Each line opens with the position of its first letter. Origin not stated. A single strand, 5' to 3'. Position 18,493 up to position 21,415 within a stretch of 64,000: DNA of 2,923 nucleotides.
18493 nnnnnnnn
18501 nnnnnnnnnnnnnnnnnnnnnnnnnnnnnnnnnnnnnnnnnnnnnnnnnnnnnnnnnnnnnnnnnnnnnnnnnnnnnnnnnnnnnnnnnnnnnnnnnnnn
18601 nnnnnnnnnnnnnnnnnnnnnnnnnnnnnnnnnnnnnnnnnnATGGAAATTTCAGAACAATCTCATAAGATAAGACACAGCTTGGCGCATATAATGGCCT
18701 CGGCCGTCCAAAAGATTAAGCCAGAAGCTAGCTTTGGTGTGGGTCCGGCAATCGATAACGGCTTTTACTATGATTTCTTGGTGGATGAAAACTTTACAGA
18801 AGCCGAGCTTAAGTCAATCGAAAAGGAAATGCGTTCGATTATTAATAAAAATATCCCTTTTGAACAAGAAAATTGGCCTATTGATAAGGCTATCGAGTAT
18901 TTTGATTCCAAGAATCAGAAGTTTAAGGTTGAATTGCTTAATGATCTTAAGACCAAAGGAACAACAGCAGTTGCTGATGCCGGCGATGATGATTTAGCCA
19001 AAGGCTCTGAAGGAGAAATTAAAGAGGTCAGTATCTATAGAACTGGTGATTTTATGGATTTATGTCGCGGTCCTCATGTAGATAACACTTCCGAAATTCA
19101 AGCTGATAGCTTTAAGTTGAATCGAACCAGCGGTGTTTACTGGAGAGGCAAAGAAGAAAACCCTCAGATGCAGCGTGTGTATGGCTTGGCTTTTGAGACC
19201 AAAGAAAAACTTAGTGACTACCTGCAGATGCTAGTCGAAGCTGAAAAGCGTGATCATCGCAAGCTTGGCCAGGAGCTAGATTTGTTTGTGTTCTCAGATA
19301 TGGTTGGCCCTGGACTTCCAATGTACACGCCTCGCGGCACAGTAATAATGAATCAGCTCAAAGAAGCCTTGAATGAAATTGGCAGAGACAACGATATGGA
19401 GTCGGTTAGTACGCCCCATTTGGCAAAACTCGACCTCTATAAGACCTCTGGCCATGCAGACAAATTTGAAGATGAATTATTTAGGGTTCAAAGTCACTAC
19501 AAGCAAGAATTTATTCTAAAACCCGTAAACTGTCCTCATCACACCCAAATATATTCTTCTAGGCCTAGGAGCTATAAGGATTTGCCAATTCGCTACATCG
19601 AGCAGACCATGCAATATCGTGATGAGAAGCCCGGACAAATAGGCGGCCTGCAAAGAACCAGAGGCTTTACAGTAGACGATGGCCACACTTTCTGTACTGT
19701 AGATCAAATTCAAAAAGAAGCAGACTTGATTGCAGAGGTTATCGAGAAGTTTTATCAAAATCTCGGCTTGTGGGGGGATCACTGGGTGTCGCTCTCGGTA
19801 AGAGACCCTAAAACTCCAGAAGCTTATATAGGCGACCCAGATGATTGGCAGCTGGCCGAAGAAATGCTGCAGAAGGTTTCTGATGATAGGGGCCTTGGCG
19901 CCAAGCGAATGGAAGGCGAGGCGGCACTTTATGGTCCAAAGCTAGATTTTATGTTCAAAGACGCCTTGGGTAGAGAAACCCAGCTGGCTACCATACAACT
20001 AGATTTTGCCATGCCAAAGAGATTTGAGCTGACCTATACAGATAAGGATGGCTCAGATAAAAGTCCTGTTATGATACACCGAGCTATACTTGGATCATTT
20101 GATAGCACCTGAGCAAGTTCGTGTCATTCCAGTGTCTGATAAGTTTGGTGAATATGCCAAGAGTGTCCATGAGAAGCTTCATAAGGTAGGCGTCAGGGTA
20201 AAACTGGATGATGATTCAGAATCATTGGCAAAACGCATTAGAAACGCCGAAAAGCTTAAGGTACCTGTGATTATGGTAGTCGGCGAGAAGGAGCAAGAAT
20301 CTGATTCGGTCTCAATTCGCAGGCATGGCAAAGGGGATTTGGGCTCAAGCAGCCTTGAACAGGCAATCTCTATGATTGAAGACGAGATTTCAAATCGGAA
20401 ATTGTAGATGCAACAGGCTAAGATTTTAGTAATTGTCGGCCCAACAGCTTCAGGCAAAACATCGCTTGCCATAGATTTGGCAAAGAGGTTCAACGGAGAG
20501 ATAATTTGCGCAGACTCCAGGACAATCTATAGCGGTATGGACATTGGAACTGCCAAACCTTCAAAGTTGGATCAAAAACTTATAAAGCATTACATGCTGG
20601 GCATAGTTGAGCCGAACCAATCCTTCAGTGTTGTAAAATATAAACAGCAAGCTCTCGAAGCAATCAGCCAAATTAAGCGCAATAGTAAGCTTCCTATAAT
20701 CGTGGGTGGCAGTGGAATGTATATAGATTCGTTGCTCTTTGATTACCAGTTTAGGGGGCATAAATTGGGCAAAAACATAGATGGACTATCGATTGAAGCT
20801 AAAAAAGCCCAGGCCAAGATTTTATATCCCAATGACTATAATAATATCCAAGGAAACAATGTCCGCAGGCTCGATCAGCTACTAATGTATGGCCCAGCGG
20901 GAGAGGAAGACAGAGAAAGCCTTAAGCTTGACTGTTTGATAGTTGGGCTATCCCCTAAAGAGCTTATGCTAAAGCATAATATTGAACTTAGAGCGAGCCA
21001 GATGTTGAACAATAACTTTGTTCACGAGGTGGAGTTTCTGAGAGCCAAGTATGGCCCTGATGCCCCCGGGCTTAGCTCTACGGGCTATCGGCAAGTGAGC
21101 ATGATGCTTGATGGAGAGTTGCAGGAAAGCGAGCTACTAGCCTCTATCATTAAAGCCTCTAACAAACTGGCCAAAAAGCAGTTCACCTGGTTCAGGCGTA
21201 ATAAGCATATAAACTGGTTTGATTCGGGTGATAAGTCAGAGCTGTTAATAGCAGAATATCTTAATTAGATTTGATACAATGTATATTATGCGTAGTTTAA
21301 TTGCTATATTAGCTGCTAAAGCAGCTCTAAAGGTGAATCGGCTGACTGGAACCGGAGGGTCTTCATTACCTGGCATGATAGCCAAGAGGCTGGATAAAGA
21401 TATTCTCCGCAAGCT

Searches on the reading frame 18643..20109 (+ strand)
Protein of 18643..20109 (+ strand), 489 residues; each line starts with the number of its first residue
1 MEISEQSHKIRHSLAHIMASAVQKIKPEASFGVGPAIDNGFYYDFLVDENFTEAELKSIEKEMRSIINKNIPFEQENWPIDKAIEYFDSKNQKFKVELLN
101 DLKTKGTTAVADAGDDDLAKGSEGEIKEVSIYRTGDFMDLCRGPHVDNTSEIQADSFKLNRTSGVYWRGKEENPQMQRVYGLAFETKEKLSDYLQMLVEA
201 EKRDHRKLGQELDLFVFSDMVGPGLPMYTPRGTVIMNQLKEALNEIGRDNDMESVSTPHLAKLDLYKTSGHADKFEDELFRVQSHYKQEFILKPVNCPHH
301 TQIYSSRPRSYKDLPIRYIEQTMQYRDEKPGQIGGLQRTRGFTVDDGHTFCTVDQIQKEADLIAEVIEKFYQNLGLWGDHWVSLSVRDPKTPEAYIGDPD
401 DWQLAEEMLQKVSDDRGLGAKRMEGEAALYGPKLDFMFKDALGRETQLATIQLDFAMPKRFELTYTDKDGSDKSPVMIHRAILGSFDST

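Call 15: find_homologous_proteins(query=window:18643-20109:+, max_evalue=1e-50)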
Query window:18643-20109:+ (489 aa): 8000 proteins with E <= 1e-50 among 8000 candidates; the best 120 are listed.
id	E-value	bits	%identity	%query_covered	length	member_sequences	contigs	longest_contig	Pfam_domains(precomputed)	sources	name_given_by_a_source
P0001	0.0e+0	1118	100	100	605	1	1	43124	PF03129.26,PF00587.31,PF07973.20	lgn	-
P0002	0.0e+0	1113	99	100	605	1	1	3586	PF03129.26,PF00587.31,PF07973.20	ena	-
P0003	0.0e+0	1112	99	100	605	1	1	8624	PF03129.26,PF00587.31,PF07973.20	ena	-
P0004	0.0e+0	1110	99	100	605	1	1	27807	PF03129.26,PF00587.31,PF07973.20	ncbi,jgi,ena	jgi:threonyl-tRNA synthetase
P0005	0.0e+0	1108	99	100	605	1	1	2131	PF03129.26,PF00587.31,PF07973.20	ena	-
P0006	0.0e+0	1108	99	100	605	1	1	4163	PF03129.26,PF00587.31,PF07973.20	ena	-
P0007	0.0e+0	1107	99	100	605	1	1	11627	PF03129.26,PF00587.31,PF07973.20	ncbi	-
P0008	0.0e+0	1106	99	100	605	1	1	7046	PF03129.26,PF00587.31,PF07973.20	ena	-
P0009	0.0e+0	1106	98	100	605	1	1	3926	PF03129.26,PF00587.31,PF07973.20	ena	-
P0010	0.0e+0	1105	98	100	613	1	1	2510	PF03129.26,PF00587.31,PF07973.20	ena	-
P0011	0.0e+0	1103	98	100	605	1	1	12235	PF03129.26,PF00587.31,PF07973.20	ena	-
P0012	0.0e+0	1103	98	100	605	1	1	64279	PF03129.26,PF00587.31,PF07973.20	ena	-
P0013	0.0e+0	1097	98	100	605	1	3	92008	PF03129.26,PF00587.31,PF07973.20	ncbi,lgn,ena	-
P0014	0.0e+0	1097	98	100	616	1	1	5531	PF03129.26,PF00587.31,PF07973.20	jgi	-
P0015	0.0e+0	1097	98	100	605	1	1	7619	PF03129.26,PF00587.31,PF07973.20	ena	-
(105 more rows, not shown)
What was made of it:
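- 18643..20407 (+): thrS, the regulated gene. In this window it is interrupted: the first frame stops at 20112 and the anticodon-binding domain continues in another frame, 20090-20407. Intact 605-aa homologues exist, including one identical over the 489 aa of the first frame (call 15).
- An intact 605-aa ThrRS identical over the 489 aa of the window's first frame exists in another assembly (call 15), so an assembly error or a very recent lesion is more likely.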

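Call 16: search_protein_families(library=pfam, proteins=[window:18643-20109:+])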
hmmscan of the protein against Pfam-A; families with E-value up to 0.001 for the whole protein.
window:18643-20109:+ (489 aa): 2 families
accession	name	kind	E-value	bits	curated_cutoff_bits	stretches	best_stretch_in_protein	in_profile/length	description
PF00587.30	tRNA-synt_2b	-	1.2e-35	123.6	29.3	1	280-484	1-167/179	tRNA synthetase class II core domain (G, H, P, S and T)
PF07973.19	tRNA_SAD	-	7.7e-14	51.8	24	1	129-180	1-44/44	Threonyl and Alanyl tRNA synthetase second additional domain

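Call 17: find_related_loci(query=P0001, collection=genome_contigs, flank=3000)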
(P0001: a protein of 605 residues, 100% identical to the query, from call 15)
Query P0001 (605 aa) in genome_contigs; peptide patterns used: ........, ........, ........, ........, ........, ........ (x = any residue, [..] = any of these).
64 stretches matched a pattern; 42 encode a relative of the query (tblastn E <= 1e-3); 42 distinct loci.
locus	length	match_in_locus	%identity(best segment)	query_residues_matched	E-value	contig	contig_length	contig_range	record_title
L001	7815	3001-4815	95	1-605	0e+0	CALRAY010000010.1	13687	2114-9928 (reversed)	MAG: Patescibacteria group bacterium UBA4664 isolate MiE-16apr19-257 genome assembly, contig: MiE-16apr19-C9143, whole g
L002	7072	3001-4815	88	1-605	0e+0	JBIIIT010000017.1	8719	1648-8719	MAG: Candidatus Saccharimonadia bacterium isolate ME2001-09-10pf_3300042914_group1_bin219 Rohwer_bin1540_scaffold_5797_c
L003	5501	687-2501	93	1-605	0e+0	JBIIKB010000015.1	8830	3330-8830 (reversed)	MAG: Candidatus Saccharimonadia bacterium isolate ME2001-10-09pf_3300042861_group1_bin39 Rohwer_bin1541_scaffold_9956_c1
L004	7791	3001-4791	73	9-605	0e+0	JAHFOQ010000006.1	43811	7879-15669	MAG: bacterium isolate nzgw507 NODE_352_length_43812_cov_4.747889, whole genome shotgun sequence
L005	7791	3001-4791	72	9-605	0e+0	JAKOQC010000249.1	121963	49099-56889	MAG: bacterium isolate all_maxbin.105 k201_749839, whole genome shotgun sequence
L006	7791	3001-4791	71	9-605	0e+0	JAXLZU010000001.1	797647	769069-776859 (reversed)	MAG: Candidatus Saccharibacteria bacterium isolate STL-PAT10 C2.14.fa-1, whole genome shotgun sequence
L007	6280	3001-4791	78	8-605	0e+0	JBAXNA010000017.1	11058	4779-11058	MAG: Candidatus Saccharibacteria bacterium isolate ELA467 MAG467_17, whole genome shotgun sequence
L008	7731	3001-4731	66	4-577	0e+0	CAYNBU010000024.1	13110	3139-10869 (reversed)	MAG TPA_asm: uncultured Candidatus Saccharibacteria bacterium isolate SRP344714_co2_88 genome assembly, contig: NODE_123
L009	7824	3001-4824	62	1-603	0e+0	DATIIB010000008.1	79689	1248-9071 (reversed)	MAG TPA_asm: Candidatus Saccharimonadales bacterium isolate SMAG_U15653 k141_155199, whole genome shotgun sequence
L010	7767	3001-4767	64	5-592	0e+0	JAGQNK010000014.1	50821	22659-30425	MAG: Candidatus Saccharibacteria bacterium isolate HKST-UBA66 2008_36427, whole genome shotgun sequence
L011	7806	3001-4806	63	8-603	0e+0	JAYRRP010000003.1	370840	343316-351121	MAG: Candidatus Saccharimonadales bacterium isolate XM1_ASGE3bin.32 k141_308254, whole genome shotgun sequence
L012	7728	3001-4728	66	5-577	0e+0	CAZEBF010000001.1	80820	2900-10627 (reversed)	MAG TPA_asm: uncultured Candidatus Saccharibacteria bacterium isolate SRP286056_co1_136 genome assembly, contig: NODE_24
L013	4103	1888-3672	62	4-597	0e+0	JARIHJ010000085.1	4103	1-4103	MAG: Candidatus Saccharibacteria bacterium isolate CullarsAll.DT.35 k141_766589, whole genome shotgun sequence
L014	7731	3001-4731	62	4-577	0e+0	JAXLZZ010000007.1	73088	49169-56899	MAG: Candidatus Saccharimonadales bacterium isolate STL-PAT15 C2.224.fa-7, whole genome shotgun sequence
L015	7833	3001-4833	61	1-603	0e+0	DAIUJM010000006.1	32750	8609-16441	MAG TPA_asm: Candidatus Saccharibacteria bacterium isolate CTOTU2436 NODE_586_length_32750_cov_7.185716, whole genome sh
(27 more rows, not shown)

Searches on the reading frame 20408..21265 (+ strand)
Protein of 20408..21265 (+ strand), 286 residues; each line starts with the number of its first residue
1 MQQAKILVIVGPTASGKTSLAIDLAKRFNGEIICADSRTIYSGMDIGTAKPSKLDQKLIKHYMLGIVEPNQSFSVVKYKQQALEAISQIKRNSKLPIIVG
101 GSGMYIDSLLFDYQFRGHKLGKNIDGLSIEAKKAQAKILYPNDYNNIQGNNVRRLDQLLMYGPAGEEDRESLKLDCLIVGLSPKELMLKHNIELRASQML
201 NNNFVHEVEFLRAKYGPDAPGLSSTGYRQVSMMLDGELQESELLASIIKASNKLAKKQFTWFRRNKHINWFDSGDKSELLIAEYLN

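Call 16: search_protein_families(library=pfam, proteins=[window:20408-21265:+])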
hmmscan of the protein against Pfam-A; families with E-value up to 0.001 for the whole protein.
window:20408-21265:+ (286 aa): 2 families
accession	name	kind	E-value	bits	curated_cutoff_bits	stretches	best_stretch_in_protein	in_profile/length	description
PF01715.23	IPPT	-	1.6e-49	169.2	23.6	1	40-264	2-242/243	IPP transferase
PF01745.22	IPT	-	1e-05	25.5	20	1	5-55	2-52/233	Isopentenyl transferase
